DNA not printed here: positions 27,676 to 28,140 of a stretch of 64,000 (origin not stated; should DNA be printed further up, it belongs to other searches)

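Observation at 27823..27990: Unrecognised 55-aa protein: type member of a dispersed small-ORF paralog family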

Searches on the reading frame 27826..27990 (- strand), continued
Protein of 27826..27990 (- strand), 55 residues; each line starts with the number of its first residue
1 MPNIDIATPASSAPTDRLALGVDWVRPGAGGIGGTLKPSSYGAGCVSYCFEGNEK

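Call 55: find_encoding_contigs(protein=P0225, flank=6000, max_places=6)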
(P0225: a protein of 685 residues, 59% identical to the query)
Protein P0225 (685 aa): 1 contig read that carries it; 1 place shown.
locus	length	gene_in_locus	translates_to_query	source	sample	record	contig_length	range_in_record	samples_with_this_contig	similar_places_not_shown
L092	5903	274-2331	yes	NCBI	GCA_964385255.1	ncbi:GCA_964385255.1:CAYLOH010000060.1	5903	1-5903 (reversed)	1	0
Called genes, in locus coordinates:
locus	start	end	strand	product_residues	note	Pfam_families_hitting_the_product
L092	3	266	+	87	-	?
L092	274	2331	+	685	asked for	PF00082:Peptidase_S8, PF18047:PatG_D, PF18065:PatG_C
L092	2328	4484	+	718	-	PF22767:ThcOx, PF00881:Nitroreductase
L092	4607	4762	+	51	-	-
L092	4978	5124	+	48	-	-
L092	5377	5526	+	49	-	-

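Call 57: predict_structure(alignment_id=A2)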
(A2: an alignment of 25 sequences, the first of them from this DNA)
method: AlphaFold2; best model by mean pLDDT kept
length: 55 residues; sequences in the alignment: 25
mean_pLDDT: 56.8   pTM: 0.10
mean pLDDT of the five models: 56.8, 53.2, 50.6, 48.6, 44.0
residues with pLDDT >= 90: 0; 70-90: 0; 50-70: 53; < 50: 2
segments of 3 or more residues with pLDDT < 50: none
pLDDT, mean of each block of 10 residues (from residue 1): 57 57 56 57 57 57
secondary structure: DSSP gave nothing for this model
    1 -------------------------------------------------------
elements in order:

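Call 62: search_solved_structures(query=L051:12118-14151:+, max_evalue=1e-50, show_alignments=3)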
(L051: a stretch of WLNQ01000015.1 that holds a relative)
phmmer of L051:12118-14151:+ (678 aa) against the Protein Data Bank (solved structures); distinct sequences matched with E-value up to 1e-50: 7.
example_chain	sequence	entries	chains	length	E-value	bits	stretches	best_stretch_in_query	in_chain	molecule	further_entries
4h6w_A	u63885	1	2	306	9.7e-63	216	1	4-286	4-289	N-terminal cyanobactin protease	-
4h6x_A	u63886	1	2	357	6.9e-59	203.3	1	54-298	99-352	Thiazoline oxidase/subtilisin-like protease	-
4h6v_A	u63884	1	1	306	2.2e-58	201.6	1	11-289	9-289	Subtilisin-like protein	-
3zxx_A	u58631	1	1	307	3.4e-58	201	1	11-289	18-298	SUBTILISIN-LIKE PROTEIN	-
4aks_A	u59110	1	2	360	5.9e-58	200.2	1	54-287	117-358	THIAZOLINE OXIDASE/SUBTILISIN-LIKE PROTEASE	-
4akt_A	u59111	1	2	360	7.6e-57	196.5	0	62-287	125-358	THIAZOLINE OXIDASE/SUBTILISIN-LIKE PROTEASE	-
3zxy_A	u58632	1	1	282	9.1e-57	196.3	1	18-287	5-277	SUBTILISIN-LIKE PROTEIN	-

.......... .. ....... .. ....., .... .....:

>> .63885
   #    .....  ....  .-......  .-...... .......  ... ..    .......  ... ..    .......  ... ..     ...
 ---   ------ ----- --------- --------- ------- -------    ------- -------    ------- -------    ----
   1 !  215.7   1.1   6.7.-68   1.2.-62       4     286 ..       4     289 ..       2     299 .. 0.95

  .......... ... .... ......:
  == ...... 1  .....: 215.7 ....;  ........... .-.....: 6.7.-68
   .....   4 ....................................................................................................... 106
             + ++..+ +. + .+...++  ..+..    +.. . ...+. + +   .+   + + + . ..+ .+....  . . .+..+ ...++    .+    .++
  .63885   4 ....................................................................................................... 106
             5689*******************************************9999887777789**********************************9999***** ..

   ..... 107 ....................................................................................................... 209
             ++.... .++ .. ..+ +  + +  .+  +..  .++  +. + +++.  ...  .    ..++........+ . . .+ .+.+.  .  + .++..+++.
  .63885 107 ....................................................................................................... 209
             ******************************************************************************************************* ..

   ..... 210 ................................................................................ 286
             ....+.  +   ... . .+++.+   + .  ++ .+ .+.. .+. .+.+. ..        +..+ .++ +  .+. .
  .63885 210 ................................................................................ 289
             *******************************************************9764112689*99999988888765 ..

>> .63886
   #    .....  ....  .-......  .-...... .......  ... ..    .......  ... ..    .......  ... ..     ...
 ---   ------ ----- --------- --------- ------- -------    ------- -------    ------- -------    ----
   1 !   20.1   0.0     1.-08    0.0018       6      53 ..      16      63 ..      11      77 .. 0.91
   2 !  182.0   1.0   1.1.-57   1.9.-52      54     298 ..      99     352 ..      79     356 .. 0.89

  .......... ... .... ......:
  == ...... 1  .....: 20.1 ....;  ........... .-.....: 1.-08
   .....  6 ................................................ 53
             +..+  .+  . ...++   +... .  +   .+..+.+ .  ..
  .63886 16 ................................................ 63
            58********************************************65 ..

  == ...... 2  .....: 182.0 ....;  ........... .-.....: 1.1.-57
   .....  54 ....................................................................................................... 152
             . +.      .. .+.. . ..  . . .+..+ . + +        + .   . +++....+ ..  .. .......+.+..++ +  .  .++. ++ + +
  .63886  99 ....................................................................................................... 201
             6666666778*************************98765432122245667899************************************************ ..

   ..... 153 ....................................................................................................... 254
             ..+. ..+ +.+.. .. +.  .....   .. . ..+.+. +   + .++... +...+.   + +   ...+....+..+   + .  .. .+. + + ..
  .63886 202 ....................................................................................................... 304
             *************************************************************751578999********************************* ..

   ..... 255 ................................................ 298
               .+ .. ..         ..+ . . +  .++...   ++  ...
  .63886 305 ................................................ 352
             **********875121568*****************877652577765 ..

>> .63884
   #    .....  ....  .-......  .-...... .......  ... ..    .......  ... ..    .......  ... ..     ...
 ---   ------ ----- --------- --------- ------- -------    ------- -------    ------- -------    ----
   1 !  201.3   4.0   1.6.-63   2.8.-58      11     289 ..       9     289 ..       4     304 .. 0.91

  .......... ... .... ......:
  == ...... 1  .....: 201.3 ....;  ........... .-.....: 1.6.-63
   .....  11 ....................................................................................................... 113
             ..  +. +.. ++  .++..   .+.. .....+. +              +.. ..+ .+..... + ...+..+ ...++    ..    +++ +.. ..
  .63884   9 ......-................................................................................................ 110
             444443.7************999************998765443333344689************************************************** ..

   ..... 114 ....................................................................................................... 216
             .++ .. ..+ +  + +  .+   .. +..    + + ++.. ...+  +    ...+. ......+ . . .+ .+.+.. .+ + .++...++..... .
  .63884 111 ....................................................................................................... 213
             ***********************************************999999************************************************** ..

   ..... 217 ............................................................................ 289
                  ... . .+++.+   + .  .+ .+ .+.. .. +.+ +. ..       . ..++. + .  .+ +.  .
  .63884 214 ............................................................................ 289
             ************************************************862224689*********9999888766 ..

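Call 64: find_encoding_contigs(protein=P0207, flank=10000, max_places=3)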
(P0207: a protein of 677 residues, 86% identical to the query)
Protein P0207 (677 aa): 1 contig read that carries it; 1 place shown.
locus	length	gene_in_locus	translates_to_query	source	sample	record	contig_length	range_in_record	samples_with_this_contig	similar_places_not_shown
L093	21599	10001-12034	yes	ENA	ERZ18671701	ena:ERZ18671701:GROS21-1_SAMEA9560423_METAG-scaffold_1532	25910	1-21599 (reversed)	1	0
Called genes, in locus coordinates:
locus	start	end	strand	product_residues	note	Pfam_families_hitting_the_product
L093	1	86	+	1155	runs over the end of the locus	PF04563:RNA_pol_Rpb2_1, PF04561:RNA_pol_Rpb2_2, PF04565:RNA_pol_Rpb2_3, PF10385:RNA_pol_Rpb2_45, PF00562:RNA_pol_Rpb2_6, PF04560:RNA_pol_Rpb2_7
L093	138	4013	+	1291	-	-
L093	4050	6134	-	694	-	PF02518:HATPase_c (weak)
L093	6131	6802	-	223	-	PF00072:Response_reg (weak), PF00196:GerE (weak)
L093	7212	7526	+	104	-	PF13828:DUF4190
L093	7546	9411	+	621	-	PF00082:Peptidase_S8, PF18047:PatG_D, PF18065:PatG_C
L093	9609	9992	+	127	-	-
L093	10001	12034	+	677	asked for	PF00082:Peptidase_S8, PF18047:PatG_D, PF18065:PatG_C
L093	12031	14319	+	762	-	PF22767:ThcOx, PF00881:Nitroreductase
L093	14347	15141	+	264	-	-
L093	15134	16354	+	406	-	PF00685:Sulfotransfer_1, PF05402:PqqD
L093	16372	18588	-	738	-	PF02624:YcaO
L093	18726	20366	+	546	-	PF00083:Sugar_tr, PF07690:MFS_1, PF05977:MFS_3 (weak)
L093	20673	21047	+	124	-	PF00164:Ribosom_S12_S23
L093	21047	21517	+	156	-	PF00177:Ribosomal_S7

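Call 65: find_encoding_contigs(protein=P0210, flank=10000, max_places=3)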
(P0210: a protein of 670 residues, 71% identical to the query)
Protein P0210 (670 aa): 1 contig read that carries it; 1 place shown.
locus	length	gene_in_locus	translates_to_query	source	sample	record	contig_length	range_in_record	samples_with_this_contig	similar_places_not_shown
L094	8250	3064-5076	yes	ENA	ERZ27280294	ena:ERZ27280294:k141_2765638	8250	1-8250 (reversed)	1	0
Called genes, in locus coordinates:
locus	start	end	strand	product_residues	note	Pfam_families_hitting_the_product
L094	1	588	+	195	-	?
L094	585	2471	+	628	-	PF00082:Peptidase_S8, PF18047:PatG_D, PF18065:PatG_C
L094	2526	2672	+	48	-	-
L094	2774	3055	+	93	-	-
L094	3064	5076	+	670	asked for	PF00082:Peptidase_S8, PF18047:PatG_D, PF18065:PatG_C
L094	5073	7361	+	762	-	PF22767:ThcOx, PF00881:Nitroreductase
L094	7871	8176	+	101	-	-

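Call 67: find_related_loci(query=L093:10001-12031:+, collection=metagenome_contigs, flank=10000)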
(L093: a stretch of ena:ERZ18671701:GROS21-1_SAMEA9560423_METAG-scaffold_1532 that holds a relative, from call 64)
Query L093:10001-12031:+ (677 aa) in metagenome_contigs; peptide patterns used: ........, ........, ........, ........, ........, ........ (x = any residue, [..] = any of these).
156 stretches matched a pattern; 15 encode a relative of the query (tblastn E <= 1e-3); 15 distinct loci.
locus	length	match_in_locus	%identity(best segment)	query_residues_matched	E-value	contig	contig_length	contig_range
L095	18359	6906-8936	97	1-677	0e+0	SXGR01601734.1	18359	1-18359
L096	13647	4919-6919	87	1-666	0e+0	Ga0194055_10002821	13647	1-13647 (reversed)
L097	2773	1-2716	88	1-675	0e+0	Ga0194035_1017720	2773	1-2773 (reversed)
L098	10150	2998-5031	87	1-677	0e+0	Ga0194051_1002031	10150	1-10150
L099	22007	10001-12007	88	1-668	0e+0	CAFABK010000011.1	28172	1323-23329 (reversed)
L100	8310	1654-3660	87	1-666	0e+0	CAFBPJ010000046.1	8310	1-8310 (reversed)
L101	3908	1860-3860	87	1-666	0e+0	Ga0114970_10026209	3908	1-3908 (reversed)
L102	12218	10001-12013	87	1-666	0e+0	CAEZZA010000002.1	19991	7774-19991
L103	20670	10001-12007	86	1-668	0e+0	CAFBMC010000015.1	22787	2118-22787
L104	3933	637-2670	61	1-675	0e+0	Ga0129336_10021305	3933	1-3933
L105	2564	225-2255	58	1-675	0e+0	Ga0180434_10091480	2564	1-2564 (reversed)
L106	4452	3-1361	84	215-666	0e+0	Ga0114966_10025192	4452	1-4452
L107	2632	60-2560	62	1-675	0e+0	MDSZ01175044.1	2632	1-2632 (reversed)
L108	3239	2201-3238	72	1-350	2e-155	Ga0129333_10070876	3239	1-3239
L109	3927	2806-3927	64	1-377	1e-150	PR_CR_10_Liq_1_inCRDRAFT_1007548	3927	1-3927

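Call 68: search_solved_structures(query=L093:16372-18588:-, max_evalue=0.00001)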
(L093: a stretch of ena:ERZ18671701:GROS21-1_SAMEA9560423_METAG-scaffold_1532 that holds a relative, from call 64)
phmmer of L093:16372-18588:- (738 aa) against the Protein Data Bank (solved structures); distinct sequences matched with E-value up to 0.00001: 5.
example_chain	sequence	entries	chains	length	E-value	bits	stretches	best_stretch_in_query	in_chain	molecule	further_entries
4v1t_A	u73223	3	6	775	3e-145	488.6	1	2-736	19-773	LYND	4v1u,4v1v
4bs9_A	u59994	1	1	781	3.8e-140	471.7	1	2-736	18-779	TRUD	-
7u58_A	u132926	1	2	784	5.3e-123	415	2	250-735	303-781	MusD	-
6pe3_A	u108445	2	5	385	7.4e-08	34.3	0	461-601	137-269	Uncharacterized protein MJ1094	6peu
6ci7_A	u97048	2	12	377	8.5e-08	34.1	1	445-619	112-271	YcaO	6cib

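Call 69: search_protein_families(library=ncbifam, proteins=[L093:7546-9411:+, L093:9609-9992:+, L093:10001-12034:+, L093:12031-14319:+, L093:14347-15141:+, L093:15134-16354:+, L093:16372-18588:-, L093:18726-20366:+, L051:9285-9458:+, L090:1539-1772:+], max_evalue=0.001)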
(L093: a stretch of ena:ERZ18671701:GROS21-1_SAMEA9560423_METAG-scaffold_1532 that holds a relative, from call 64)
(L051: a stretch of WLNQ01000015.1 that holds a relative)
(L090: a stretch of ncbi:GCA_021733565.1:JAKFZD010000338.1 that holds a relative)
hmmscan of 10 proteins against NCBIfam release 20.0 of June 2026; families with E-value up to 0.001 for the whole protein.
L093:7546-9411:+ (621 aa): 7 families
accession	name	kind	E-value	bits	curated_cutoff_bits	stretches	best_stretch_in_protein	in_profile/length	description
TIGR03895.1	protease_PatA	subfamily_domain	3.3e-217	723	421.05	2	329-619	315-605/606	PatA/PatG family cyanobactin maturation protease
TIGR03921.1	T7SS_mycosin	equivalog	1e-32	113.7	278.75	1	30-246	14-244/353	type VII secretion-associated serine protease mycosin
NF049966.1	QH_SP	equivalog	1.1e-15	57.5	165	1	33-250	2-196/219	subtilisin-like serine protease QhpE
NF033595.1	denti_PrtP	equivalog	8.2e-14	51.1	300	1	149-300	357-505/606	dentilisin complex serine proteinase subunit PrtP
NF040809.1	germ_prot_CspBA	exception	2e-06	25.8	1250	1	207-247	434-474/1099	bifunctional germination protease/germinant receptor pseudoprotease CspBA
NF040553.1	SGO_0316_fam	subfamily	3.6e-06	24.9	1400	0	71-169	359-465/1486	SGO_0316/SGO_0317 family LPXTG-anchored serine peptidase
NF051851.1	AtpSerPepEprS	equivalog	8e-05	20.8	1700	1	137-246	204-318/988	autotransporter serine peptidase EprS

L093:9609-9992:+ (127 aa): 0 families

L093:10001-12034:+ (677 aa): 5 families
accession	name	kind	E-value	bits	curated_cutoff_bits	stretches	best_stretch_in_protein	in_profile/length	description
TIGR03895.1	protease_PatA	subfamily_domain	1.4e-135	453.4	421.05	2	64-519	1-488/606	PatA/PatG family cyanobactin maturation protease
TIGR03921.1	T7SS_mycosin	equivalog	4.2e-29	101.8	278.75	1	17-286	10-288/353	type VII secretion-associated serine protease mycosin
NF049966.1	QH_SP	equivalog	5.3e-10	39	165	1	52-243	30-197/219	subtilisin-like serine protease QhpE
NF033595.1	denti_PrtP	equivalog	1.7e-07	30.3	300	1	146-239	362-458/606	dentilisin complex serine proteinase subunit PrtP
NF040553.1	SGO_0316_fam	subfamily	0.00069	17.4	1400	0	58-159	354-463/1486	SGO_0316/SGO_0317 family LPXTG-anchored serine peptidase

L093:12031-14319:+ (762 aa): 2 families
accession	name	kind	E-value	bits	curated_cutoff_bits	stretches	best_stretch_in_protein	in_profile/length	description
TIGR03605.1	antibiot_sagB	domain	3.4e-33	114.6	78.4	1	587-758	3-171/173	SagB family peptide dehydrogenase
TIGR04511.1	SagB_rel_DH_2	exception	9.1e-16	57.9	240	1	562-752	170-360/380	putative peptide maturation dehydrogenase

L093:14347-15141:+ (264 aa): 0 families

L093:15134-16354:+ (406 aa): 1 family
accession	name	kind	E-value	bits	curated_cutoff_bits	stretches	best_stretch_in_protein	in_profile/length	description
NF033536.1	lasso_PqqD_Bac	exception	2.2e-06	27.8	80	1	335-399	19-83/88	lasso peptide biosynthesis PqqD family chaperone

L093:16372-18588:- (738 aa): 4 families
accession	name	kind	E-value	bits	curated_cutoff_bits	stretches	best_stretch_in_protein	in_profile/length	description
TIGR03604.1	TOMM_cyclo_SagD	subfamily_domain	5.4e-73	246.1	219.25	1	362-736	1-376/377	thiazole/oxazole-forming peptide maturase, SagD family component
TIGR03266.1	methan_mark_1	equivalog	1.7e-38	132.6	365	1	299-703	2-365/376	YcaO-related McrA-glycine thioamidation protein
TIGR03882.1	cyclo_dehyd_2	equivalog_domain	1.2e-24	87.4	36.9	1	155-322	2-164/164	TOMM precursor leader peptide-binding protein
TIGR00702.1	TIGR00702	domain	1.2e-23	83.8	75.65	1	346-700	38-364/377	YcaO-type kinase domain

L093:18726-20366:+ (546 aa): 55 families (the best 25 are shown)
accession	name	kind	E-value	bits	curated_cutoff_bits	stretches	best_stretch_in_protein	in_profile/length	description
TIGR00711.1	efflux_EmrB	subfamily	7.6e-54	183.2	230.2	1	46-517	3-477/485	DHA2 family efflux MFS transporter permease subunit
NF000025.1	MFS_efflux_tcmA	exception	1.2e-39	136.5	999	1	46-528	27-518/538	tetracenomycin C efflux MFS transporter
NF011571.1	PRK14995.1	subfamily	3.5e-39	134.9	701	1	56-525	17-488/493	SmvA family efflux MFS transporter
NF012169.0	qepA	equivalog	4.8e-34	117.8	1075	1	45-519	23-491/511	fluoroquinolone efflux MFS transporter QepA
NF000031.1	MFS_efflux_LmrA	exception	1.2e-33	116.6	850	1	45-450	31-436/484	lincomycin efflux MFS transporter Lmr(A)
NF033896.2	MFS_LfrA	equivalog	5.7e-30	104.4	825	1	43-521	18-498/504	efflux MFS transporter LfrA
NF000391.1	EmrB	exception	6.3e-26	91.1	925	1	42-483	8-450/501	multidrug efflux MFS transporter permease subunit EmrB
NF040895.2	MFS_effux_SdrM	equivalog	2.2e-25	89.7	550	1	46-456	7-409/441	multidrug efflux MFS transporter SdrM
TIGR00880.1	2_A_01_02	superfamily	3.8e-23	82.2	131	1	90-217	8-135/141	multidrug resistance protein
NF012180.1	tet_MFS_43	exception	5.6e-22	78.4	999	1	42-457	18-433/484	tetracycline efflux MFS transporter Tet(43)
TIGR00710.1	efflux_Bcr_CflA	subfamily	1.3e-19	70.9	200.9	1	50-221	10-181/385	Bcr/CflA family efflux MFS transporter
NF000089.1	qac_MFS_AB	exception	7.9e-19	67.8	900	1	45-523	19-502/514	QacA/B family quaternary ammonium compound efflux MFS transporter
NF008654.0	PRK11652.1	equivalog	3.7e-18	65.6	479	1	66-232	30-196/397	multidrug efflux MFS transporter EmrD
NF000095.1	tet_MFS_OtrB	exception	1.3e-17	63.5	999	1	47-479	28-465/563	oxytetracycline resistance efflux MFS transporter OtrB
NF053813.1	MFS_TcaB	equivalog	1.5e-17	63.4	475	1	53-224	14-185/396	putative multidrug effflux MFS transporter TcaB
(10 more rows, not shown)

L051:9285-9458:+ (57 aa): 0 families

L090:1539-1772:+ (77 aa): 0 families
